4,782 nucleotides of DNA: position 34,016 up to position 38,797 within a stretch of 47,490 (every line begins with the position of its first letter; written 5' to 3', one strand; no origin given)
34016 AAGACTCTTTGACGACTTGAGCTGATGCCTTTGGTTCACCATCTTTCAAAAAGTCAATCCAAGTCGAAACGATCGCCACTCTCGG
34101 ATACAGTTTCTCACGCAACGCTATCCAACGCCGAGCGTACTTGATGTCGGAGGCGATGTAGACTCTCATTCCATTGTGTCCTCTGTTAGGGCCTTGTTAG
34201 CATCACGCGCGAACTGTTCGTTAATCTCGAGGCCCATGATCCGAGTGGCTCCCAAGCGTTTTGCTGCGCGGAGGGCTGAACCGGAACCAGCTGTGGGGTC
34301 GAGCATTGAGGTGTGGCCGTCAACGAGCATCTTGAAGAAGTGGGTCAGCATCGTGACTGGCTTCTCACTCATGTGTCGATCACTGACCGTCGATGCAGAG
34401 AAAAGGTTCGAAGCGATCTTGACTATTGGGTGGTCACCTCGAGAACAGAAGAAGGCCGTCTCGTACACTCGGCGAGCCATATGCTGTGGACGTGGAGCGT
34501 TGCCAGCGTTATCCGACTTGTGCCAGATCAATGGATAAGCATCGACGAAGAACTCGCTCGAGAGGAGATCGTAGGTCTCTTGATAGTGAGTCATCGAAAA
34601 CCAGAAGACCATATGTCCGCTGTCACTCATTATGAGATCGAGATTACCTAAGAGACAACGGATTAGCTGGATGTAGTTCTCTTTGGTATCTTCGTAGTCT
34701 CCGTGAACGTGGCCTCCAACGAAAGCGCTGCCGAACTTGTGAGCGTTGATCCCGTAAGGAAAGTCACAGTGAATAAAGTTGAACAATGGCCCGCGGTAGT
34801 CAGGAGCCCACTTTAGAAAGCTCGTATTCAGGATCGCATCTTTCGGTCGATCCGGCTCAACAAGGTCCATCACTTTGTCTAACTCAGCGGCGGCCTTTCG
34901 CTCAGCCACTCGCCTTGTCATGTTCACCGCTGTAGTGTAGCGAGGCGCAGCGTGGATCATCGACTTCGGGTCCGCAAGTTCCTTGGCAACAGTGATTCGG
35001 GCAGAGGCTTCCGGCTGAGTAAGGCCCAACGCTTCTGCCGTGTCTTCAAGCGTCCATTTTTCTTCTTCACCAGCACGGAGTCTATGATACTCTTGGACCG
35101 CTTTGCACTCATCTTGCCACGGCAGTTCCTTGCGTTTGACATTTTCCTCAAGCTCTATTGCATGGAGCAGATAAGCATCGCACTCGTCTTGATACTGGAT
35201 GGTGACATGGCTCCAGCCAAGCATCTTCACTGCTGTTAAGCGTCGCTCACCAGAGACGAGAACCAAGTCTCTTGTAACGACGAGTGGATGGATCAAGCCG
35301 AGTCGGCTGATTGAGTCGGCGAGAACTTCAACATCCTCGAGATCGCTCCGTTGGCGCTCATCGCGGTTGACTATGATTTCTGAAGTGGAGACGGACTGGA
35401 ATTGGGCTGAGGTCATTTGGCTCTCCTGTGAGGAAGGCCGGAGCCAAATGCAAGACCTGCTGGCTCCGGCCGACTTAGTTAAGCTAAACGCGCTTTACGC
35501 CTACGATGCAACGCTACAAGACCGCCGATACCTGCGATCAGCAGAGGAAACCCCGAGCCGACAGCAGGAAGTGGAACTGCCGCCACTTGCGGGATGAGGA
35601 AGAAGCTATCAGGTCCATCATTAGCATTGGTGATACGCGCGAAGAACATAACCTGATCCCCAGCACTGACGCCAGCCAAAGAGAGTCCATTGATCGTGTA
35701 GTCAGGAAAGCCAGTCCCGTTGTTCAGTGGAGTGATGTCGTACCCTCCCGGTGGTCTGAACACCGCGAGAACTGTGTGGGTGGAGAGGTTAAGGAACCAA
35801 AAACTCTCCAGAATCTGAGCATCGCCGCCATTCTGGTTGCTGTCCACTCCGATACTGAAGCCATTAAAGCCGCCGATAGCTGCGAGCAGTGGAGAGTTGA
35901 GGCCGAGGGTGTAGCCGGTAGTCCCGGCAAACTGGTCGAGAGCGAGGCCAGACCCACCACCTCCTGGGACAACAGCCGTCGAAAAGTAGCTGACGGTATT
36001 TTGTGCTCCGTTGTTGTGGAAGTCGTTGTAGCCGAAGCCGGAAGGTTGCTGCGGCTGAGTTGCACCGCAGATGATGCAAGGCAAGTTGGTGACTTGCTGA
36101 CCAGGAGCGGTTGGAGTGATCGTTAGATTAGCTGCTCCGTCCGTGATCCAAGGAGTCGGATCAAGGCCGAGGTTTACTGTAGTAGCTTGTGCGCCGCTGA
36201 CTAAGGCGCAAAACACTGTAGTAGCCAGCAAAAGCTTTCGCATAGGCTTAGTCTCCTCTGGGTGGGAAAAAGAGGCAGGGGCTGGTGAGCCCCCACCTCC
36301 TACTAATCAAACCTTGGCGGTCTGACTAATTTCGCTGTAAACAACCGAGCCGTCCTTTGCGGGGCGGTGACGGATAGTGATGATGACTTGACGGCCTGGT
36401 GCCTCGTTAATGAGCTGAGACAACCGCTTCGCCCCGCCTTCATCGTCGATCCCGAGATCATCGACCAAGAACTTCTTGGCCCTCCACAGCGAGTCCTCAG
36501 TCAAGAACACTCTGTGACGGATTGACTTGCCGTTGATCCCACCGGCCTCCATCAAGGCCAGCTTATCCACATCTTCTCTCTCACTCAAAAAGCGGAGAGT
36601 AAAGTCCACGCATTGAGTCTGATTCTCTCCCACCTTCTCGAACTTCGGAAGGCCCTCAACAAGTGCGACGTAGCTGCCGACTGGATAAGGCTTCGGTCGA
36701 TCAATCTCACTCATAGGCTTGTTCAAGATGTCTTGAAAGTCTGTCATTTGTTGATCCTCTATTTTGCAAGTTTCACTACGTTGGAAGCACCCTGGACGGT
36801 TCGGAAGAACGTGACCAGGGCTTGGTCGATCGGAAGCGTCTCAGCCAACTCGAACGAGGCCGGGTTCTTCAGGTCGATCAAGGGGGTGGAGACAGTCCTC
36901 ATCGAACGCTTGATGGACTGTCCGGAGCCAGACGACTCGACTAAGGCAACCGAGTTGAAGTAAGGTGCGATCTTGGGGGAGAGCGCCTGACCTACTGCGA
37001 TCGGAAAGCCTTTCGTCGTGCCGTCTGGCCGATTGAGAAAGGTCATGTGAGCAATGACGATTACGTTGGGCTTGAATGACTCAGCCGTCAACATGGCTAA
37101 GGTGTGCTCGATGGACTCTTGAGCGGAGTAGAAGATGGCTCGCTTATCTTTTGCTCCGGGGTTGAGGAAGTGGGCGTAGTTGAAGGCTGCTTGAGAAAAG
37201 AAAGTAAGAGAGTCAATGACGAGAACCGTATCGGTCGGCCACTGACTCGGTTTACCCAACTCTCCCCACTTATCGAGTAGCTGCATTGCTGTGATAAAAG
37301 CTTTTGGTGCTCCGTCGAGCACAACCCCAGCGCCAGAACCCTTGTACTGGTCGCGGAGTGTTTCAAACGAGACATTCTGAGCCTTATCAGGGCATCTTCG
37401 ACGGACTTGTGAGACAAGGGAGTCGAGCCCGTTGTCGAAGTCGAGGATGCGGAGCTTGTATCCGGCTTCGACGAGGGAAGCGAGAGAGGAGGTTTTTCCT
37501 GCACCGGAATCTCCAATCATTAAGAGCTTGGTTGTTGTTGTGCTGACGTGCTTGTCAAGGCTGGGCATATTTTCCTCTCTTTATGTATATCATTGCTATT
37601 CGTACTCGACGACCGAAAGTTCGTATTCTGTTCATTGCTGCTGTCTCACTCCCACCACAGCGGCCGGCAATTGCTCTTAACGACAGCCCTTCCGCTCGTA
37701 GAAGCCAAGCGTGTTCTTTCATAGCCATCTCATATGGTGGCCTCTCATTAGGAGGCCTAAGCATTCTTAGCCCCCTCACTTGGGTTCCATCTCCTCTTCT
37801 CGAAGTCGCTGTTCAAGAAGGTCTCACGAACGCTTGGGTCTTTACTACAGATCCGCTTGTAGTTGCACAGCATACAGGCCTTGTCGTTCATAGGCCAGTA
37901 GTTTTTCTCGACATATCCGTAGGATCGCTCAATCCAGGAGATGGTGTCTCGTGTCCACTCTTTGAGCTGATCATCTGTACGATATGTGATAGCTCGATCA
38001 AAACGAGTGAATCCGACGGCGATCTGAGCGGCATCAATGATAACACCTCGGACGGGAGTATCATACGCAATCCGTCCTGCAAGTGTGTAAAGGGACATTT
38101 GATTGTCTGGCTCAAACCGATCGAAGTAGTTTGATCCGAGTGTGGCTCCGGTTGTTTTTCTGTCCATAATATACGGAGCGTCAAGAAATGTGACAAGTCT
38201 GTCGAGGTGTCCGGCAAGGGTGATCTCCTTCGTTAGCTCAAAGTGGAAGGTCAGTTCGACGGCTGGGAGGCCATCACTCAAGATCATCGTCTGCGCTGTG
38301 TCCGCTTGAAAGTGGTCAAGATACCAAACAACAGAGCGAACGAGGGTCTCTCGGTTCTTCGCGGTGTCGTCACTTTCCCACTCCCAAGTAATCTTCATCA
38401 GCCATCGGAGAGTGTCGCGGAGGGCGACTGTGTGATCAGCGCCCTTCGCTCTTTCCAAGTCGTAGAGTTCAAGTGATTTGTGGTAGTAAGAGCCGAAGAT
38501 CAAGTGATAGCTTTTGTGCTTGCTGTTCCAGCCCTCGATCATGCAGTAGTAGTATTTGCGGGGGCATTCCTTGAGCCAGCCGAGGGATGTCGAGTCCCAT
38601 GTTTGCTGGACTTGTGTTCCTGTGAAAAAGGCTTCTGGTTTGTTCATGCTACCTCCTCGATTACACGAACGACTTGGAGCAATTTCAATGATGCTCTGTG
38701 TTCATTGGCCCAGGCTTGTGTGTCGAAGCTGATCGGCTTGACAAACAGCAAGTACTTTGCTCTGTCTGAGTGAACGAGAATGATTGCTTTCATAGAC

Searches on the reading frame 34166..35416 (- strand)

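Call 11: search_protein_families(library=pfam, proteins=[window:34166-35416:-], max_evalue=0.01)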
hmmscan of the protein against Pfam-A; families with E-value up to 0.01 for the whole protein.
window:34166-35416:- (416 aa): 2 families
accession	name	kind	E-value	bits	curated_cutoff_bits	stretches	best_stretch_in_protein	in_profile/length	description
PF01555.25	N6_N4_Mtase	-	2.7e-11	44.3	26.7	1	213-408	2-221/221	DNA methylase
PF02195.25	ParB_N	-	4.4e-07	30.3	26.3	1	6-93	3-94/95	ParB N-terminal domain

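Call 12: search_protein_families(library=phrogs, proteins=[window:34166-35416:-], max_evalue=0.001)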
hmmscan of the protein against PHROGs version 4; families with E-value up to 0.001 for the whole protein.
window:34166-35416:- (416 aa): 20 families
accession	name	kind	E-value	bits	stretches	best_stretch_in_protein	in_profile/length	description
phrog_12047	-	DNA, RNA and nucleotide metabolism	9.5e-19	69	1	17-121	9-113/301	ParB-like partition nuclease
phrog_3264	-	DNA, RNA and nucleotide metabolism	4.3e-18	67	1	2-114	45-160/337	ParB-like partition protein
phrog_498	-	other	4.5e-17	62.8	2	2-103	31-134/633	DNA methyltransferase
phrog_4715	-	DNA, RNA and nucleotide metabolism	2e-13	50.6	1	3-150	144-308/630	ParB-like partition protein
phrog_6218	-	DNA, RNA and nucleotide metabolism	8.4e-11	42.7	1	12-149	11-147/506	ParB-like partition protein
phrog_940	-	DNA, RNA and nucleotide metabolism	2.7e-09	37.7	1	3-104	3-104/388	nuclease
phrog_8071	-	DNA, RNA and nucleotide metabolism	3.5e-09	37.4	1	2-102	3-102/389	ParB-like partition protein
phrog_67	-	other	2.7e-08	34.3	1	215-414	146-347/743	DNA methyltransferase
phrog_3008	-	other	7.4e-08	33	1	343-414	145-215/244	DNA methyltransferase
phrog_18056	-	DNA, RNA and nucleotide metabolism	1e-07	32.2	1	16-90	12-86/387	ParB-like partition nuclease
phrog_3951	-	unknown function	3.4e-07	31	1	23-111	38-128/301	-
phrog_620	-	DNA, RNA and nucleotide metabolism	5.6e-07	30.9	1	23-80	26-83/217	ParB-like partition protein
phrog_723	-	DNA, RNA and nucleotide metabolism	3.1e-05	24.9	1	24-74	30-85/223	ParB-like partition protein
phrog_8947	-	unknown function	4e-05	24.3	1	27-89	37-99/219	-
phrog_21315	-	unknown function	5.9e-05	23.2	1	27-105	30-107/415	-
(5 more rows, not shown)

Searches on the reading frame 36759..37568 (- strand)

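Call 11: search_protein_families(library=pfam, proteins=[window:36759-37568:-], max_evalue=0.01)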
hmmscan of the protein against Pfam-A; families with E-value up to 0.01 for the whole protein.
window:36759-37568:- (269 aa): 2 families
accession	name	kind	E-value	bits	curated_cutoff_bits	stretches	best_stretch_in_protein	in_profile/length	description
PF13479.12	AAA_24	-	1.5e-13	51.4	27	1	13-236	3-194/195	AAA domain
PF13401.12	AAA_22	-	0.0078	17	27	0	15-137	8-110/130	AAA domain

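Call 12: search_protein_families(library=phrogs, proteins=[window:36759-37568:-], max_evalue=0.001)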
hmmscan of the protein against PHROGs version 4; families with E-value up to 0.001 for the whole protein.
window:36759-37568:- (269 aa): 1 family
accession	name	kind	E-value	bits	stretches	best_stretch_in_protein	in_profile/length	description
phrog_124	-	DNA, RNA and nucleotide metabolism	4.9e-11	43.6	1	9-254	40-256/382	Sak4-like ssDNA annealing protein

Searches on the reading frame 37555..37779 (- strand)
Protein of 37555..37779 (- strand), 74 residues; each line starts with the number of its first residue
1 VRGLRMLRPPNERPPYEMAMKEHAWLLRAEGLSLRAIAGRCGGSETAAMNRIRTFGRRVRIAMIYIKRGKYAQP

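Call 34: search_protein_families(library=pfam, proteins=[window:37555-37779:-], max_evalue=0.1)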
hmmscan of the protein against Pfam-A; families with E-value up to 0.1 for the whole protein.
window:37555-37779:- (74 aa): 4 families
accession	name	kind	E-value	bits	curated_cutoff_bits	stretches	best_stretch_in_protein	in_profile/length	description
PF13384.12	HTH_23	-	0.01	16.1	24.6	1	26-55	12-41/50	Homeodomain-like domain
PF13936.12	HTH_38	-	0.013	15.7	27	1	27-42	16-31/44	Helix-turn-helix domain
PF08281.18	Sigma70_r4_2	-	0.025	14.7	25.7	1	26-52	21-47/54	Sigma-70, region 4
PF18024.7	HTH_50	-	0.064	13.4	27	1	33-56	25-48/50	Helix-turn-helix domain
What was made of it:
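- An HTH_3 protein (43326-43604) and a weak HTH (37555-37779) are encoded in the early region (call 34).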

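Call 35: search_protein_families(library=phrogs, proteins=[window:37555-37779:-], max_evalue=0.01)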
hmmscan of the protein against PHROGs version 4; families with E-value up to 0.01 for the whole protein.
window:37555-37779:- (74 aa): 0 families

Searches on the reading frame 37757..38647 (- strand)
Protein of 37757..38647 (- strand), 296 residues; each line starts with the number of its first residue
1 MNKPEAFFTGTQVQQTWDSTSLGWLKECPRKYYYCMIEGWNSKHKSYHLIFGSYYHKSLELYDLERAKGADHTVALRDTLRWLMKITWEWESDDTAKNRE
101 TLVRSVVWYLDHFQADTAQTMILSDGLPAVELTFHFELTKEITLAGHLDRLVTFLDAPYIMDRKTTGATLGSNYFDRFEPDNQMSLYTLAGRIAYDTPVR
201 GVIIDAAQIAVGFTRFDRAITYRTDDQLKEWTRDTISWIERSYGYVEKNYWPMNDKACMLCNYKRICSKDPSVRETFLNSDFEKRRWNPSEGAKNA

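Call 11: search_protein_families(library=pfam, proteins=[window:37757-38647:-], max_evalue=0.01)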
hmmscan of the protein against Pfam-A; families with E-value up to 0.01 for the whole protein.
window:37757-38647:- (296 aa): 1 family
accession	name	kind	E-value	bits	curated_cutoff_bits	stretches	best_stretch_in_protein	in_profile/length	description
PF12705.13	PDDEXK_1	-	2e-14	54.6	22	1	25-267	10-246/247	PD-(D/E)XK nuclease superfamily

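Call 12: search_protein_families(library=phrogs, proteins=[window:37757-38647:-], max_evalue=0.001)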
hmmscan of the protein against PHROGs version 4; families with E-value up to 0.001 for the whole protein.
window:37757-38647:- (296 aa): 3 families
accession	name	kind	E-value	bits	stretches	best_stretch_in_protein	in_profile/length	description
phrog_69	-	DNA, RNA and nucleotide metabolism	6.2e-15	56.2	1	26-268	99-324/501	exonuclease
phrog_1218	-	DNA, RNA and nucleotide metabolism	1.7e-13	51.6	1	24-203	17-202/364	exonuclease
phrog_1706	-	DNA, RNA and nucleotide metabolism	6.6e-07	30.1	1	26-275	56-250/293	CRISPR/Cas system associated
